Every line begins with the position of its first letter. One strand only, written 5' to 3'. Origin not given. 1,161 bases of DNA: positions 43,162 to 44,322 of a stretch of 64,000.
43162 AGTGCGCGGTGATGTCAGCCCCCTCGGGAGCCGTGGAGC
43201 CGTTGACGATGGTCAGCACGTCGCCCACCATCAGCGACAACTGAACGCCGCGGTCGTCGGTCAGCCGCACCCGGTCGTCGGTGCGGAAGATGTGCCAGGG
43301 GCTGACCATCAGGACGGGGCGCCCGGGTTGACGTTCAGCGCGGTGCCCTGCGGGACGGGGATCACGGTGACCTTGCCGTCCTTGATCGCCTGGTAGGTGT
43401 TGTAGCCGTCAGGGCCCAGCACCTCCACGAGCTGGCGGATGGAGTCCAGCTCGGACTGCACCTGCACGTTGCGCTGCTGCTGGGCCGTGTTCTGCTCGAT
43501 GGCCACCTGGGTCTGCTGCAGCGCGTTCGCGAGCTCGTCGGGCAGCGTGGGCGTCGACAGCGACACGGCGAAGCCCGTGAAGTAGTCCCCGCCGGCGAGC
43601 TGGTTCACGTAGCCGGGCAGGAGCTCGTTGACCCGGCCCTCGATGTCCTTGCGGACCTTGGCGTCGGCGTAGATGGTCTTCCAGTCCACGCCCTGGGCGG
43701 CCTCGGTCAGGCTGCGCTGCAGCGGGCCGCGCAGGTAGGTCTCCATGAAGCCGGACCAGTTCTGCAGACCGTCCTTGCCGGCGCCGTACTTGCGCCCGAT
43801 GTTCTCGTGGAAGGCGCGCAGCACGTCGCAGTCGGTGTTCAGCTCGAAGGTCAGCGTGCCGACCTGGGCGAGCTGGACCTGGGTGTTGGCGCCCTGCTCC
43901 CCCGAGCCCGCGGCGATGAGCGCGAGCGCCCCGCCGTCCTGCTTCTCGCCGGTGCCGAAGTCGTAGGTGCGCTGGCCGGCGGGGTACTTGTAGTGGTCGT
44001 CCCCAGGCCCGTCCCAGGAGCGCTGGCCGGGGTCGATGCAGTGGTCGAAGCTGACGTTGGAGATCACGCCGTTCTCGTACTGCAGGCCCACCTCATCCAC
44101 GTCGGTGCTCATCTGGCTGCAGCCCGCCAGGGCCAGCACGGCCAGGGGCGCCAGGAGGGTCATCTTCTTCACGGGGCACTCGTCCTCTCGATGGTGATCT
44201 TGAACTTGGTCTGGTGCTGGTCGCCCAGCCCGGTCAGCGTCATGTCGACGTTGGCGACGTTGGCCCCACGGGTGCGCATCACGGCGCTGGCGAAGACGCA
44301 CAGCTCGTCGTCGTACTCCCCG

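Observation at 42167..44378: SPFH-like lipoprotein with a chain of co-translated small membrane proteins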

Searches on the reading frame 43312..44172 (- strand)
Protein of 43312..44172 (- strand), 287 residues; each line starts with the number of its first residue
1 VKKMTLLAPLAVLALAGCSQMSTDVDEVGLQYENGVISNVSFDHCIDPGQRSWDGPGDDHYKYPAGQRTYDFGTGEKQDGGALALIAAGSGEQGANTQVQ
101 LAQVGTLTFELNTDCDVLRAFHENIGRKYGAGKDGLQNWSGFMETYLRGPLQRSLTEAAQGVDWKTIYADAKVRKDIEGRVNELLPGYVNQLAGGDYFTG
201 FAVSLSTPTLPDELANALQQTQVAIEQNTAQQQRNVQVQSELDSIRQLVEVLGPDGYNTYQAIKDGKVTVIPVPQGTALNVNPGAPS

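Call 5: search_protein_families(library=pfam, max_evalue=1, proteins=[window:43312-44172:-])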
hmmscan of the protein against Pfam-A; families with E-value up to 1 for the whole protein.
window:43312-44172:- (287 aa): 3 families
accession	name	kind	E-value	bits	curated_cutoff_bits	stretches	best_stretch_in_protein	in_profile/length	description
PF01145.31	Band_7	-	1.8e-07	31.9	23.6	1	23-234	3-171/176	SPFH domain / Band 7 family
PF08139.17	LPAM_1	-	0.0083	17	20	1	1-19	1-18/18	Prokaryotic membrane lipoprotein lipid attachment site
PF03326.18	Herpes_TAF50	-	0.088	12.1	20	1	183-277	357-452/541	Herpesvirus transcription activation factor (transactivator)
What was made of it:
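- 44119..44172 (-): Signal peptide with lipobox: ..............-LAGC, Cys18 at 44121-44119. The start is GTG, overlapping the orfB stop as GTGA. Pfam LPAM_1 scores 17 bits, below its cut-off of 20 (call 5).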

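Call 6: search_protein_families(library=phrogs, max_evalue=1, proteins=[window:43312-44172:-])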
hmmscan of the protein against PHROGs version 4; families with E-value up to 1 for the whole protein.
window:43312-44172:- (287 aa): 5 families
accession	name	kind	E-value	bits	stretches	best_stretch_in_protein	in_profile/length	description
phrog_200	-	other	3.3e-16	60.4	1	2-234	81-284/379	lipoprotein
phrog_8801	-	unknown function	0.0035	18.8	1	1-27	1-27/94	-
phrog_8372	-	unknown function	0.022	15.7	1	1-33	1-33/58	-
phrog_8742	-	tail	0.14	12.6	1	219-268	72-117/287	pilot protein for DNA ejection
phrog_22252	-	unknown function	0.29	12.2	1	159-185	40-66/78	-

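Call 8: search_dna_similar(query=window:43312-44172:-, collection=phages, mode=protein, max_rows=40)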
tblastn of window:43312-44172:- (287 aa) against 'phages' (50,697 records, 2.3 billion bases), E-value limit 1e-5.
Records with a match: 118; places in all: 118; records where one place covers at least 80% of the query: 3.
Best place of each record, by identity: <60% 118.
By first word of the organism name: Mycobacterium 115; Rhodococcus 2; Corynebacterium 1.
By host as written in the record: Mycobacterium smegmatis mc2 155 70; Mycobacterium smegmatis mc#155 31; Mycobacterium smegmatis mc2155 5; Mycobacterium smegamtis mc2 155 4; Rhodococcus equi 2; Mycobacterium chelonae ATCC 35752_DMP1 2; Corynebacterium glutamicum MB001 1; Mycolicibacterium smegmatis MC2 155 1; and 2 more.
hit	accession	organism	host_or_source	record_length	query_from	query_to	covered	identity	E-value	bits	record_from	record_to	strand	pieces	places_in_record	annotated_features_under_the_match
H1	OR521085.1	Corynebacterium phage PSonyx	Corynebacterium glutamicum MB001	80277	18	281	92%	44.3%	9e-57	202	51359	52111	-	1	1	94: band-7-like membrane protein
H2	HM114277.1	Rhodococcus phage E3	Rhodococcus equi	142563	17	283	93%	42.6%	5e-59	208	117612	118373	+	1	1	gp172: putative Band_7 superfamily protein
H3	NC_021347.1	Rhodococcus phage E3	Rhodococcus equi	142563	17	283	93%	42.6%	5e-59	208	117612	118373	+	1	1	gp172: lipoprotein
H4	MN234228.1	Mycobacterium phage Tourach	Mycobacterium smegmatis mc2 155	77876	45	236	67%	32.2%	2e-14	79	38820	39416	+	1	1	51: hypothetical protein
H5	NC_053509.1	Mycobacterium phage Tourach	Mycobacterium smegmatis mc2 155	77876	45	236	67%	32.2%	2e-14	79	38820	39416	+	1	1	51: hypothetical protein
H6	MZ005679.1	Mycobacterium phage Chaser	Mycobacterium smegmatis mc#155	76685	36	231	68%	31.2%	1e-15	83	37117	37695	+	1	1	47: band-7-like membrane protein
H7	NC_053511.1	Mycobacterium phage DyoEdafos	Mycobacterium smegmatis mc2 155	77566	36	231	68%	31.2%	1e-15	83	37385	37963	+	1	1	50: lipoprotein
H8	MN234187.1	Mycobacterium phage DyoEdafos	Mycobacterium smegmatis mc2 155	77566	36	231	68%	31.2%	1e-15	83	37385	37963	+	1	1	50: hypothetical protein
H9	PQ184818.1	Mycobacterium phage Douge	Mycobacterium smegmatis mc#155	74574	36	231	68%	31.2%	1e-15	83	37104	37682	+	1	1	47: hypothetical protein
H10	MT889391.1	Mycobacterium phage MiniMac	Mycobacterium smegmatis mc#155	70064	45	239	68%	31.3%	1e-14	80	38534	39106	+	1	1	50: band-7-like membrane protein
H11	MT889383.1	Mycobacterium phage MiniLon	Mycobacterium smegmatis mc#155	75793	45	239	68%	31.3%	1e-14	80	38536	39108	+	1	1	50: membrane protein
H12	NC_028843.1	Mycobacterium phage Lolly9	Mycobacterium smegmatis mc2 155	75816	45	239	68%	31.3%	1e-14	80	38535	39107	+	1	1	48: lipoprotein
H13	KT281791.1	Mycobacterium phage Lolly9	Mycobacterium smegmatis mc2 155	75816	45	239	68%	31.3%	1e-14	80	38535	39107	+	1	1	48: hypothetical protein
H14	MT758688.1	Mycobacterium phage CELFI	Mycobacterium smegmatis mc2 155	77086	41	236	68%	30.5%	6e-15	81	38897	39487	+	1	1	hypothetical protein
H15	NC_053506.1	Mycobacterium phage CELFI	Mycobacterium smegmatis mc2 155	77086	41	236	68%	30.5%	6e-15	81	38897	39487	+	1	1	lipoprotein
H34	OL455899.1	Mycobacterium phage Vetrix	Mycobacterium smegmatis mc#155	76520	36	231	68%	30.2%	7e-15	81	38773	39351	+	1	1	52: band-7-like membrane protein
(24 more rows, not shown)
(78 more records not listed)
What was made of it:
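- On Actinophage band-7-like membrane protein (phrog_200): phrog_200 at 3.3e-16 (call 6). tblastn hits in 118 phage records, annotated 'band-7-like membrane protein' or 'lipoprotein' (call 8).
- The family occurs in both temperate (cluster L) and lytic (E3) phages (call 8).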

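Call 9: find_homologous_proteins(query=window:43312-44172:-)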
Query window:43312-44172:- (287 aa): 119 proteins with E <= 0.001 among 6729 candidates.
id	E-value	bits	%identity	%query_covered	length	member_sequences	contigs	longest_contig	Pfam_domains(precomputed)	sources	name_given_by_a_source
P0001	1.0e-189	647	100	100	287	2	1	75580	PF01145.32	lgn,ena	-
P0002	5.4e-179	612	94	100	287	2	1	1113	PF01145.32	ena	-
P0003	8.1e-156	536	84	97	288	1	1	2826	PF01145.32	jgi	-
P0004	1.7e-110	387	62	96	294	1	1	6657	-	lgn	-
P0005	2.8e-103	363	59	94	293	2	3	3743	-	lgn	-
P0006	1.0e-102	362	58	94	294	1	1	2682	-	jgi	jgi:hypothetical protein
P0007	3.6e-97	343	61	87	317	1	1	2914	-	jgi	jgi:hypothetical protein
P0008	2.3e-91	324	54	94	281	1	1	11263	PF01145.32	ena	-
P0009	2.0e-85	305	49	100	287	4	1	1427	PF01145.32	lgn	-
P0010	1.8e-83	298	52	99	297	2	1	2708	-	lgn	-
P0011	1.9e-81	292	51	97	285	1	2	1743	-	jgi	jgi:hypothetical protein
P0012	4.0e-81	291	49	97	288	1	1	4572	PF01145.32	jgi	jgi:hypothetical protein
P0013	2.1e-80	288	49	94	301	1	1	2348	PF01145.32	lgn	-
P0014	4.9e-79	284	49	94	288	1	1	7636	PF01145.32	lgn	-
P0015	1.5e-78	282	47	99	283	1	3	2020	PF01145.32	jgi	jgi:hypothetical protein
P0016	6.0e-77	277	49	99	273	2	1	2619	PF01145.32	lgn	-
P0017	1.6e-76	276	47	93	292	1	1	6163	PF01145.32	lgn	-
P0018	8.3e-76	273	47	99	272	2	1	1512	PF01145.32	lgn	-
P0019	1.3e-75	273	46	100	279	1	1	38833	-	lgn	-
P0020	3.6e-75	271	46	100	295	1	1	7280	PF01145.32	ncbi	-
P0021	1.2e-74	270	46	96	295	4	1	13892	PF01145.32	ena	-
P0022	2.7e-74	268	49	93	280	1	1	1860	PF01145.32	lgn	-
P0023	1.0e-73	266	45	93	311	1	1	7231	PF01145.32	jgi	jgi:SPFH domain / Band 7 family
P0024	2.5e-73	265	46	98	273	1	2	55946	PF01145.32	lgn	-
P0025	4.0e-73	265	46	97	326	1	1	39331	PF01145.32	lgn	-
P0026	4.0e-73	265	45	98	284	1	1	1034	PF01145.32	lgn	-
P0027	6.6e-73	264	45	97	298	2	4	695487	PF01145.32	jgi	jgi:regulator of protease activity HflC (stomatin/prohibitin superfamily)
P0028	7.4e-73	264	45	100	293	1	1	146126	PF01145.32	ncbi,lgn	-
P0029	7.9e-72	260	46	99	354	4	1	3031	PF01145.32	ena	-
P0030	9.3e-72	260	48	98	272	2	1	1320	PF01145.32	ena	-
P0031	2.8e-71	258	44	98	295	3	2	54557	PF01145.32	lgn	-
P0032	4.8e-71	258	46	95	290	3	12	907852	PF01145.32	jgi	jgi:regulator of protease activity HflC (stomatin/prohibitin superfamily)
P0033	7.2e-71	257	44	98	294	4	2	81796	PF01145.32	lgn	-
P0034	1.4e-70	256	45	97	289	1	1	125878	PF01145.32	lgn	-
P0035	3.2e-70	255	43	94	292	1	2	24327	PF01145.32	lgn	-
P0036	5.1e-70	254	44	96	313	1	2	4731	PF01145.32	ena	-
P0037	6.6e-70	254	44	97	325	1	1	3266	PF01145.32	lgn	-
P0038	7.4e-70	254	44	98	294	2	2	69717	PF01145.32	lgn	-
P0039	1.2e-69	253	44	96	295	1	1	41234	PF01145.32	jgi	jgi:regulator of protease activity HflC (stomatin/prohibitin superfamily)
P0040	1.3e-69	253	44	96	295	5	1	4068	PF01145.32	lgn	-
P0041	7.7e-69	250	43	97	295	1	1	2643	PF01145.32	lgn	-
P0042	8.8e-69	250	45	97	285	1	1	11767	PF01145.32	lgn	-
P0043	1.2e-68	250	44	95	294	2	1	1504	PF01145.32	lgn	-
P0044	1.2e-68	250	44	98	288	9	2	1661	PF01145.32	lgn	-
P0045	2.7e-68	249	44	94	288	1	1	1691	PF01145.32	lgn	-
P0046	9.7e-68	247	46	94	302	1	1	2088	PF01145.32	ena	-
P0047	1.6e-67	246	46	98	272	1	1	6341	PF01145.32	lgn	-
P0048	1.8e-67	246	44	98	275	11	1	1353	PF01145.32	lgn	-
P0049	2.1e-67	246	43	95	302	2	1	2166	PF01145.32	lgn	-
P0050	2.3e-67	246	45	98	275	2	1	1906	PF01145.32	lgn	-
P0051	2.8e-67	245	45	98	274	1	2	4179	PF01145.32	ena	-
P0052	3.6e-67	245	45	96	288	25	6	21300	PF01145.32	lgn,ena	-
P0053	3.6e-67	245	42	96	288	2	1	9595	PF01145.32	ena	-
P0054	1.2e-66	243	46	99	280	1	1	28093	PF01145.32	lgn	-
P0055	1.4e-66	243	43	97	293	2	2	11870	PF01145.32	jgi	jgi:hypothetical protein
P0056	1.7e-66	243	45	93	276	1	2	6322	PF01145.32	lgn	-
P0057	2.1e-66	242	44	93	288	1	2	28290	PF01145.32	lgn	-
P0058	3.5e-66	242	45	98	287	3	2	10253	PF01145.32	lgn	-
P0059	4.4e-66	241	44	98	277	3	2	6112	PF01145.32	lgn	-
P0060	7.3e-66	241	42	98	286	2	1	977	PF01145.32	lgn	-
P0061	2.7e-65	239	44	99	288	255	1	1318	PF01145.32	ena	-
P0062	3.5e-65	238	44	94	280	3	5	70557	PF01145.32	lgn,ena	-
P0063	1.6e-64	236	41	96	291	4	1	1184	PF01145.32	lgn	-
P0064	1.7e-64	236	43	93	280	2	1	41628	PF01145.32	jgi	-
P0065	3.0e-64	235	46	99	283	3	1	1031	PF01145.32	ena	-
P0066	1.1e-63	233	42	94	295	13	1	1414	PF01145.32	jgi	jgi:hypothetical protein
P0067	2.6e-63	232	44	94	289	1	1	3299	PF01145.32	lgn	-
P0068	2.7e-63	232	43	92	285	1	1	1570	PF01145.32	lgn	-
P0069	3.0e-63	232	42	95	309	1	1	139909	PF01145.32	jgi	jgi:hypothetical protein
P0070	4.3e-63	232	42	99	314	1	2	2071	PF01145.32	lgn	-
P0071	5.8e-63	231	43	98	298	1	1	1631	PF01145.32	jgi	jgi:hypothetical protein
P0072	6.1e-63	231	44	92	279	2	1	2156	PF01145.32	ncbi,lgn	-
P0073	8.1e-63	231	44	98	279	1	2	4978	PF01145.32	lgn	-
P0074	9.9e-63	230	44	99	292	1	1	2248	PF01145.32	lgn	-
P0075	1.6e-62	230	41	93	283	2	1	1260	PF01145.32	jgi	jgi:SPFH domain/Band 7 family protein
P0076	4.5e-62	228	43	93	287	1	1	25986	PF01145.32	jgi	jgi:regulator of protease activity HflC (stomatin/prohibitin superfamily)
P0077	7.2e-62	228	41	99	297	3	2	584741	PF01145.32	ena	-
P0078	7.6e-62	228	45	95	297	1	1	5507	PF01145.32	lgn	-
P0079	2.5e-61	226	41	95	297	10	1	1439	PF01145.32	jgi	jgi:hypothetical protein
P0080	4.1e-61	225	43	93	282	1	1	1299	PF01145.32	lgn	-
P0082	1.6e-59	220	39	99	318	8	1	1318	PF01145.32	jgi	jgi:hypothetical protein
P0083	1.2e-58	217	40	95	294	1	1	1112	PF01145.32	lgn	-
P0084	4.3e-58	215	40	98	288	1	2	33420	PF01145.32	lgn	-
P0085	1.4e-57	214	42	98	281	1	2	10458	PF01145.32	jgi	jgi:regulator of protease activity HflC (stomatin/prohibitin superfamily)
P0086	2.3e-57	213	42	97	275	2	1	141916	PF01145.32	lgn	-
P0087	4.5e-57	212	41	93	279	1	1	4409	PF01145.32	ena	-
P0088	5.6e-57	212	41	98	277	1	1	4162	PF01145.32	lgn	-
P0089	2.6e-56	209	43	84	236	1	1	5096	PF01145.32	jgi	jgi:hypothetical protein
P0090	1.7e-55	207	40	94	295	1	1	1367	PF01145.32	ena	-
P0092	3.8e-54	202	39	99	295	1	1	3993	PF01145.32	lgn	-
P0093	2.1e-53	200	39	99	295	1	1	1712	PF01145.32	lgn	-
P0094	4.9e-52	195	38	92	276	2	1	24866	PF01145.32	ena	-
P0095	5.4e-52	195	39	92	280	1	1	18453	PF01145.32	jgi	jgi:hypothetical protein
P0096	1.3e-49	187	38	92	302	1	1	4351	PF01145.32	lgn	-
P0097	3.7e-49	186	38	99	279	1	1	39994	PF01145.32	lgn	-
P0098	1.1e-47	181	38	98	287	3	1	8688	PF01145.32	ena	-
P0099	3.3e-46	176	37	99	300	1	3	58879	PF01145.32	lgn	-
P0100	9.7e-46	175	36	98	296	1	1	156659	PF01145.32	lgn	-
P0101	2.7e-44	170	34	99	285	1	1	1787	PF01145.32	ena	-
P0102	2.3e-43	167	38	99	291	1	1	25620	PF01145.32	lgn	-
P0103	5.0e-41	159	35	96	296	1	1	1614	PF01145.32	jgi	jgi:hypothetical protein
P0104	1.2e-40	158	33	99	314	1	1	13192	PF01145.32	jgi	jgi:regulator of protease activity HflC (stomatin/prohibitin superfamily)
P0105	2.4e-40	157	34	99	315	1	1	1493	PF01145.32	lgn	-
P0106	5.4e-40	156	35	93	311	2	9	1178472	PF01145.32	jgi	jgi:hypothetical protein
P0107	1.4e-39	154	33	99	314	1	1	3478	PF01145.32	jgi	jgi:regulator of protease activity HflC (stomatin/prohibitin superfamily)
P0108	3.4e-39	153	35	93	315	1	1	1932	PF01145.32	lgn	-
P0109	5.0e-39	153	34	92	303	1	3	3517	PF01145.32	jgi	jgi:hypothetical protein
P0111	4.1e-37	146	33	95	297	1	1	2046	PF01145.32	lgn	-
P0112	1.2e-36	145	32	94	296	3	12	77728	PF01145.32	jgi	jgi:hypothetical protein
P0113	2.9e-36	144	35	99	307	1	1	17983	PF01145.32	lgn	-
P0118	5.7e-24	103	33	77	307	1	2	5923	PF01145.32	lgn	-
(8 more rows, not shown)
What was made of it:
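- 43309..44172 (-): SPFH/Band-7 lipoprotein, 287 aa. It has an N-terminal lipoprotein signal, a beta-rich N part, the SPFH core, one long helix (residues 212-264) and a conserved C-terminal tail. 119 homologs (call 9).
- On SPFH / Band 7 superfamily: Most homologs carry a precomputed PF01145 tag (call 9).
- Some sources label homologs 'regulator of protease activity HflC' (call 9).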

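Call 10: get_annotated_region(hit=H1, flank=4000)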
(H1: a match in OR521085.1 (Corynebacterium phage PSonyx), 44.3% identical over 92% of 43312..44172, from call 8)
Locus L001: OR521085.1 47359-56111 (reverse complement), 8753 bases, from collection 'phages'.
description: Corynebacterium phage PSonyx, complete genome.
organism: Corynebacterium phage PSonyx (NCBI taxid 3051764)
taxonomy: Viruses; Duplodnaviria; Heunggongvirae; Uroviricota; Caudoviricetes
host: Corynebacterium glutamicum MB001; source: pond; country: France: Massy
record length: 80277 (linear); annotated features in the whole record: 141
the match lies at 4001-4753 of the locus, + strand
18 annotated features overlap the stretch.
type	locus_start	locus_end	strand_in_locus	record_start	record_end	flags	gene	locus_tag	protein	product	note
tRNA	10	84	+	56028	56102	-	103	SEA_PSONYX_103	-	tRNA-Lys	tRNA-Lys(ttt)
tRNA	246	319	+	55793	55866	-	102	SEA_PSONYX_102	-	tRNA-Arg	tRNA-Arg(tct)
tRNA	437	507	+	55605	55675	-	101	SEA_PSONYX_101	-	tRNA-Ala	tRNA-Ala(cgc)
tRNA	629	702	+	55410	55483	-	100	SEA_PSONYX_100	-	tRNA-Trp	tRNA-Trp(cca)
CDS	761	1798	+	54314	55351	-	99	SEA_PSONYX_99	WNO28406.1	exonuclease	-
CDS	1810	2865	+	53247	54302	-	98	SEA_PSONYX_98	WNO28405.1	RecT-like DNA pairing protein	-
CDS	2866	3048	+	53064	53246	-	97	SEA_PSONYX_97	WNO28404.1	membrane protein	-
CDS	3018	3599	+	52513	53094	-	96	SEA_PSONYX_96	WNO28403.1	SSB protein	-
CDS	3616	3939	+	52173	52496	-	95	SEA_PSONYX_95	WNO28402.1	membrane protein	-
CDS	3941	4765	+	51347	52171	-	94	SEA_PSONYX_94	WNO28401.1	band-7-like membrane protein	-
CDS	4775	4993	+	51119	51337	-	93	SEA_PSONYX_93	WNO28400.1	hypothetical protein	-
CDS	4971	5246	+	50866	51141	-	92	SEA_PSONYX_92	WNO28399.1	hypothetical protein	-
CDS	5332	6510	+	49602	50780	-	91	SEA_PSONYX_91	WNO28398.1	RtcB-like RNA ligase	-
CDS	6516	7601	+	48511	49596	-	90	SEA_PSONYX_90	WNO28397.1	AAA-ATPase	-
CDS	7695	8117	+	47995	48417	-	89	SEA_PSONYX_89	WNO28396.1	DNA binding protein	-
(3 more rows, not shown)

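Call 11: get_annotated_region(hit=H3, flank=4000)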
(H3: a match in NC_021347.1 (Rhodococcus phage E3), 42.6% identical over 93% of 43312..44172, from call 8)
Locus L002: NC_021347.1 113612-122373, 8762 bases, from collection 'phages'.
description: Rhodococcus phage E3, complete genome.
organism: Rhodococcus phage E3 (NCBI taxid 1007869)
taxonomy: Viruses; Duplodnaviria; Heunggongvirae; Uroviricota; Caudoviricetes
host: Rhodococcus equi; source: -; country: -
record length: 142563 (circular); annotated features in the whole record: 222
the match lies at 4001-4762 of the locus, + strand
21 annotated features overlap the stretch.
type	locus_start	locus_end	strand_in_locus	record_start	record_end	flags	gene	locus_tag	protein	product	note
CDS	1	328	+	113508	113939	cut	gp164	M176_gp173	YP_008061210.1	hypothetical protein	-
CDS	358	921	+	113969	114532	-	gp165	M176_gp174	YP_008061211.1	hypothetical protein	-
CDS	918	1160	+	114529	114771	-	gp166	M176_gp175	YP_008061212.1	hypothetical protein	-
CDS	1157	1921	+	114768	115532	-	gp167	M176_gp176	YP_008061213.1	hypothetical protein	-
CDS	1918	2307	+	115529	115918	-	gp168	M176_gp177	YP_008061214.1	hypothetical protein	-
CDS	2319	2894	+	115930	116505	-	gp169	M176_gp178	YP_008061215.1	hypothetical protein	-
CDS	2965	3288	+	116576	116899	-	gp170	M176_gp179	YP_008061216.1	hypothetical protein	-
CDS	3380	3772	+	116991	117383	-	gp171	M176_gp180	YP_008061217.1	hypothetical protein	-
CDS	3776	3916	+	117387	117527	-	gp171.5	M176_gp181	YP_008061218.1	hypothetical protein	-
CDS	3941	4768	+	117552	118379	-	gp172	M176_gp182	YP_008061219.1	lipoprotein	-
CDS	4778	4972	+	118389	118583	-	gp173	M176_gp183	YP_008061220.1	hypothetical protein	-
CDS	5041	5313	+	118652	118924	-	gp174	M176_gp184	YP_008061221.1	hypothetical protein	-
CDS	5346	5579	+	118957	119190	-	gp175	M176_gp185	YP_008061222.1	hypothetical protein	-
CDS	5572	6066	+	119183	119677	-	gp176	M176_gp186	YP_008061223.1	hypothetical protein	-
CDS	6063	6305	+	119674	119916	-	gp177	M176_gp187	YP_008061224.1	putative integral membrane protein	-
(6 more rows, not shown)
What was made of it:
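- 42-44% identity to PSonyx gp94 'band-7-like membrane protein' and E3 gp172 (calls 8, 10, 11).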

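Call 12: get_annotated_region(hit=H34, flank=4000)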
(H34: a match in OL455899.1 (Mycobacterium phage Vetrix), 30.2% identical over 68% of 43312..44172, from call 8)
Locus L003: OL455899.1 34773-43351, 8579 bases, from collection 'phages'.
description: Mycobacterium phage Vetrix, complete genome.
organism: Mycobacterium phage Vetrix (NCBI taxid 2910764)
taxonomy: Viruses; Duplodnaviria; Heunggongvirae; Uroviricota; Caudoviricetes; Vilmaviridae; Lclasvirinae; Faithunavirus
host: Mycobacterium smegmatis mc#155; source: -; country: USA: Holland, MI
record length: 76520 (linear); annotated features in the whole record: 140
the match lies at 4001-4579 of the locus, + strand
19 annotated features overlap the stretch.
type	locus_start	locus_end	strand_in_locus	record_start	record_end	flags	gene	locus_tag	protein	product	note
CDS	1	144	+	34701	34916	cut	42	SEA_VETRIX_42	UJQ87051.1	excise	-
CDS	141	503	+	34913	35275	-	43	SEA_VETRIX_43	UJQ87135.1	hypothetical protein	-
CDS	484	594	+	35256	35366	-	44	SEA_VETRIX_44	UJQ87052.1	membrane protein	-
CDS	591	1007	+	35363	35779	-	45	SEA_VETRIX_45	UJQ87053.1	hypothetical protein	-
CDS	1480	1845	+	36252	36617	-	46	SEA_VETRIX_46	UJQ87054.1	hypothetical protein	-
CDS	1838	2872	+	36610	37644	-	47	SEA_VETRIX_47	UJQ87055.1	esterase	-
CDS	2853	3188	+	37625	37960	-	48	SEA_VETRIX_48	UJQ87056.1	hypothetical protein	-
CDS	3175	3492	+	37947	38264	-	49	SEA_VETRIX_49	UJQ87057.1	hypothetical protein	-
CDS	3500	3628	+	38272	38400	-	50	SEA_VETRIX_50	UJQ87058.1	hypothetical protein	-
CDS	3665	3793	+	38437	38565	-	51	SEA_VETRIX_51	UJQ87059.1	hypothetical protein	-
CDS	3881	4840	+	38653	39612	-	52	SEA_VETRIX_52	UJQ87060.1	band-7-like membrane protein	-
CDS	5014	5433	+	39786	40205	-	53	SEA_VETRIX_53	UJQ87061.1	hypothetical protein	-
CDS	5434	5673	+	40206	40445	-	54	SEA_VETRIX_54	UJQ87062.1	hypothetical protein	-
CDS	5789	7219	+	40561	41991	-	55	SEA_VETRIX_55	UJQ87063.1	Ro-like RNA binding protein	-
CDS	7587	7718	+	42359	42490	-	56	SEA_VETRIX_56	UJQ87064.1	hypothetical protein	-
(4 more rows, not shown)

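Call 14: find_encoding_contigs(protein=P0001, flank=10000, max_places=3)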
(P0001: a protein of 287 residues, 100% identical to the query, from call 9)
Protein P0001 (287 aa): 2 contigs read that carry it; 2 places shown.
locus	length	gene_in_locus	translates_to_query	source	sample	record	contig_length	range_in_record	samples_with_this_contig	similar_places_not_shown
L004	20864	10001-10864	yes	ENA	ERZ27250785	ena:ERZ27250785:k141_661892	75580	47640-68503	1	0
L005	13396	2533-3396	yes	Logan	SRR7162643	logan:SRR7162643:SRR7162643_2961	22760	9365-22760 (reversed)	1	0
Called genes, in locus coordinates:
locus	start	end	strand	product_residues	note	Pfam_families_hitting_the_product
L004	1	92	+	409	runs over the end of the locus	PF00145:DNA_methylase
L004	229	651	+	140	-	-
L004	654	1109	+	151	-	PF23359:Lsr2_DNA-bd (weak)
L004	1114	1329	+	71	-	-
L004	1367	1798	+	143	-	-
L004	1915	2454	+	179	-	-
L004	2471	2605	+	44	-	-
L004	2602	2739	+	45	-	-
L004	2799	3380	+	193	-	-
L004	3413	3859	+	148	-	-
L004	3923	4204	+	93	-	-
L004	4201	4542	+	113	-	-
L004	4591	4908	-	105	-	-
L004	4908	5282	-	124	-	-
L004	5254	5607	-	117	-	-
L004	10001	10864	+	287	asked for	PF01145:Band_7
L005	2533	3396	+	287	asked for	PF01145:Band_7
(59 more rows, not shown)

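Call 15: find_encoding_contigs(protein=P0008, flank=5000, max_places=2)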
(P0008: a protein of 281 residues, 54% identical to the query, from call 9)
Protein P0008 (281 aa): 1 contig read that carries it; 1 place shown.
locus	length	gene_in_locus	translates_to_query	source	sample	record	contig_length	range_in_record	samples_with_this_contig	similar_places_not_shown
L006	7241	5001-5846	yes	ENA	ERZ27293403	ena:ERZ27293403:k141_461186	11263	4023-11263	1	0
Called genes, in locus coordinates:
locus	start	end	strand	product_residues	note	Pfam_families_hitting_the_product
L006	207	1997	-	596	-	PF14623:Vint (weak), PF14890:Intein_splicing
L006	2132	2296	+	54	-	-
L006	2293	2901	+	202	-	PF07510:GmrSD_C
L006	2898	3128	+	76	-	-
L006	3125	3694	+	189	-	-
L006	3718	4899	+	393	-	PF01139:RtcB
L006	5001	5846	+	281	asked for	PF01145:Band_7 (weak)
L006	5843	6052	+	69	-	-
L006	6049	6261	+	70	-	-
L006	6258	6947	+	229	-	-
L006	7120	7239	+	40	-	?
